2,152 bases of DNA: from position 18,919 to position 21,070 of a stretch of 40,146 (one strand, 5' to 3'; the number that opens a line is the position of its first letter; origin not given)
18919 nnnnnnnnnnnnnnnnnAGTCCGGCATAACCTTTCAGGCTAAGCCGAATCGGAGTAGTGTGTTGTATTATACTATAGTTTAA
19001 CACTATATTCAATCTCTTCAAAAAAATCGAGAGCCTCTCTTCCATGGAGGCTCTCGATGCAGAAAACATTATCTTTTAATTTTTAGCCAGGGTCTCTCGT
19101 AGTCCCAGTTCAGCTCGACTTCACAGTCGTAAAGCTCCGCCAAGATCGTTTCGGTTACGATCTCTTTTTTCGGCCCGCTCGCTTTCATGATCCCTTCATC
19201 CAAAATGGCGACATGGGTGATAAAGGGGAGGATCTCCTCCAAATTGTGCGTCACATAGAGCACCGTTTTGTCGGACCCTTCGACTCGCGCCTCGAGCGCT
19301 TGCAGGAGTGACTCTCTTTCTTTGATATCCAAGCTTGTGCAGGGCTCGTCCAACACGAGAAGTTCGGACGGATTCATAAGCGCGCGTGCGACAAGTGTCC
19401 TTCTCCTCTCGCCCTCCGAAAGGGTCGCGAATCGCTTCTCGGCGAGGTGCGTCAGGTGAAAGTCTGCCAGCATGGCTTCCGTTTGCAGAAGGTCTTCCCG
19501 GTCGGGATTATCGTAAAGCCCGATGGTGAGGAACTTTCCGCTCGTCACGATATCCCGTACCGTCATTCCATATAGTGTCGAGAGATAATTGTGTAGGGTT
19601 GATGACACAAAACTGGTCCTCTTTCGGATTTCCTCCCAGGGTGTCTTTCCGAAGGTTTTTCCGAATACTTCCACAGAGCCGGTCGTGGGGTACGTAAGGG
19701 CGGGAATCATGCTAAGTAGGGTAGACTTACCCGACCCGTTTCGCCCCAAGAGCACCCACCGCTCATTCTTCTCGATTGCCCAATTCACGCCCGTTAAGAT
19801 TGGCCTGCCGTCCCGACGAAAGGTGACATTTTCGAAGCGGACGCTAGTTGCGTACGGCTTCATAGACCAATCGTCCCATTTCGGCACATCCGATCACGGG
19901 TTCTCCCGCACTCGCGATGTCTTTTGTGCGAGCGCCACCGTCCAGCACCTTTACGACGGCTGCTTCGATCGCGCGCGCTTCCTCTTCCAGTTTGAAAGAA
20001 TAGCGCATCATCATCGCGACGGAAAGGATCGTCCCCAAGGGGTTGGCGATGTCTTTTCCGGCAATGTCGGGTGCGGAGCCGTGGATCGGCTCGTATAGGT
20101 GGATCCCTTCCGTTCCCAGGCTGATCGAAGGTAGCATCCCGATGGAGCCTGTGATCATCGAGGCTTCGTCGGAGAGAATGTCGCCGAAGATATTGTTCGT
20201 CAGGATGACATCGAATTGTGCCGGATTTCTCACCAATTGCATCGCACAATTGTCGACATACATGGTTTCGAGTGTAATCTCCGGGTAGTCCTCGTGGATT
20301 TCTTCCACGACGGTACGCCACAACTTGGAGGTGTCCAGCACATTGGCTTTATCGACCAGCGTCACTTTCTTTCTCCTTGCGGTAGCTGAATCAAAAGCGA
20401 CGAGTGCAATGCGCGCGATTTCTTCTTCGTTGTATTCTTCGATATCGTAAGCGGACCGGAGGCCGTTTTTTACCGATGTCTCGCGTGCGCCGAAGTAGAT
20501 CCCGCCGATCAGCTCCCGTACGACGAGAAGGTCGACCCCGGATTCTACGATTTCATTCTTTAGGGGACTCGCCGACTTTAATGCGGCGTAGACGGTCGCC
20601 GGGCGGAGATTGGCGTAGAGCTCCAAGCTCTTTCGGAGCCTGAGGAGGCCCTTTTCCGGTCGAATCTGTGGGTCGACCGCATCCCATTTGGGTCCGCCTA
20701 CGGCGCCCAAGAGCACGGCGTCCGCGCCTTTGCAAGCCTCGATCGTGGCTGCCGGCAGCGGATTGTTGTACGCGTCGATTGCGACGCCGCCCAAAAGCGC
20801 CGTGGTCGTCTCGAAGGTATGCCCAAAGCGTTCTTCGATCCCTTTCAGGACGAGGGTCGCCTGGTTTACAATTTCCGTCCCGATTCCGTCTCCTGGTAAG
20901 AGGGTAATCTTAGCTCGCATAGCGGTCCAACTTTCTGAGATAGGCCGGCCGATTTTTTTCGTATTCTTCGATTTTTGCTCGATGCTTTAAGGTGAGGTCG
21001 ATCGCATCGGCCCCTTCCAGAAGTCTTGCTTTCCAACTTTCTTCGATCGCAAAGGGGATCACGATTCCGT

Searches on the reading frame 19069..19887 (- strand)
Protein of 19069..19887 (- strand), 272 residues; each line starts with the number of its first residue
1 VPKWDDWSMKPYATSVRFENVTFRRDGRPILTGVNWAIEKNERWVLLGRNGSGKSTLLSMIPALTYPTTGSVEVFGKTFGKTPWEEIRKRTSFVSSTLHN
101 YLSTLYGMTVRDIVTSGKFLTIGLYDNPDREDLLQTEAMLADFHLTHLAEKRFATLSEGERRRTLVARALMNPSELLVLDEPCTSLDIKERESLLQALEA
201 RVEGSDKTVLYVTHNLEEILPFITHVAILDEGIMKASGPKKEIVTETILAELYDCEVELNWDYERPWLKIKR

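Call 51: search_protein_families(library=pfam, proteins=[window:19069-19887:-], max_evalue=0.00001)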
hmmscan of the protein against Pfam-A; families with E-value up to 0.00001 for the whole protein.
window:19069-19887:- (272 aa): 2 families
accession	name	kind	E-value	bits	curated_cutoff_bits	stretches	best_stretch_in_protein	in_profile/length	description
PF00005.33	ABC_tran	-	1.8e-27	97.1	25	1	31-183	1-136/137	ABC transporter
PF13304.12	AAA_21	-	2.7e-09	38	27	0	143-218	225-302/304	AAA domain, putative AbiEii toxin, Type IV TA system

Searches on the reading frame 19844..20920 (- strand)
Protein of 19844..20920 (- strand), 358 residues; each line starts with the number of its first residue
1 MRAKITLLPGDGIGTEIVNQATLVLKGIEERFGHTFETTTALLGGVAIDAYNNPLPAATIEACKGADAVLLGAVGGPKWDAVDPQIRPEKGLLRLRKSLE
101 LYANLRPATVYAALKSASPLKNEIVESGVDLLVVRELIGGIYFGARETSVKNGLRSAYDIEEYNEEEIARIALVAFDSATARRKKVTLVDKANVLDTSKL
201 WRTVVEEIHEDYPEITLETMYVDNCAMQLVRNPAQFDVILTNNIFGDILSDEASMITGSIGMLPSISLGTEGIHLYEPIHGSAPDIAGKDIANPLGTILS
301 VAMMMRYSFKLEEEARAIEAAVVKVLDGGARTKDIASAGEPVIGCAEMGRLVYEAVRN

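Call 52: list_cluster_members(proteins=[window:19844-20920:-, window:22896-24410:-, window:15827-16546:-, window:14327-14473:-, window:10447-10959:-, window:1559-3226:-])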
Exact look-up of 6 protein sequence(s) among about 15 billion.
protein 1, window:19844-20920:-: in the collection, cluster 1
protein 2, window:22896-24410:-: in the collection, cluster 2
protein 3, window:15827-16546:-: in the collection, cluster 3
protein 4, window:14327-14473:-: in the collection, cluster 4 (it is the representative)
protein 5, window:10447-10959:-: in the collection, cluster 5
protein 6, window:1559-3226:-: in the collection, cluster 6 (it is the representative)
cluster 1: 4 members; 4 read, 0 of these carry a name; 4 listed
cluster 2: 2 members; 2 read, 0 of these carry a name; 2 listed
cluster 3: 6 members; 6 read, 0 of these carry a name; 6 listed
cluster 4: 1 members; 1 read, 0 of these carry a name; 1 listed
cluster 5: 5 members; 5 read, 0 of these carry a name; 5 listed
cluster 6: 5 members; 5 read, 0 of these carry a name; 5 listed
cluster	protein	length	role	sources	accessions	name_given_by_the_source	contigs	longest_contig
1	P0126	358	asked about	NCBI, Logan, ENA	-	-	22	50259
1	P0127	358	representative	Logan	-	-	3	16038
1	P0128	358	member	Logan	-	-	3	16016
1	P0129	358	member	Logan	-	-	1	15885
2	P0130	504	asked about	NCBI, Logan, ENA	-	-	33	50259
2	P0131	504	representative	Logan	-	-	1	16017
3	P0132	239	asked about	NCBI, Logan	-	-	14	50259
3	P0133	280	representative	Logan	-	-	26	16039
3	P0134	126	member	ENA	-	-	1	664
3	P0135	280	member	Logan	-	-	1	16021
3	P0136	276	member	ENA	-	-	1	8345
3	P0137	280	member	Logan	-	-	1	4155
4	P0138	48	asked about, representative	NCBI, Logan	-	-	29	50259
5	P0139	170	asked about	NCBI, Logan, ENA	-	-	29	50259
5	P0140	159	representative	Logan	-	-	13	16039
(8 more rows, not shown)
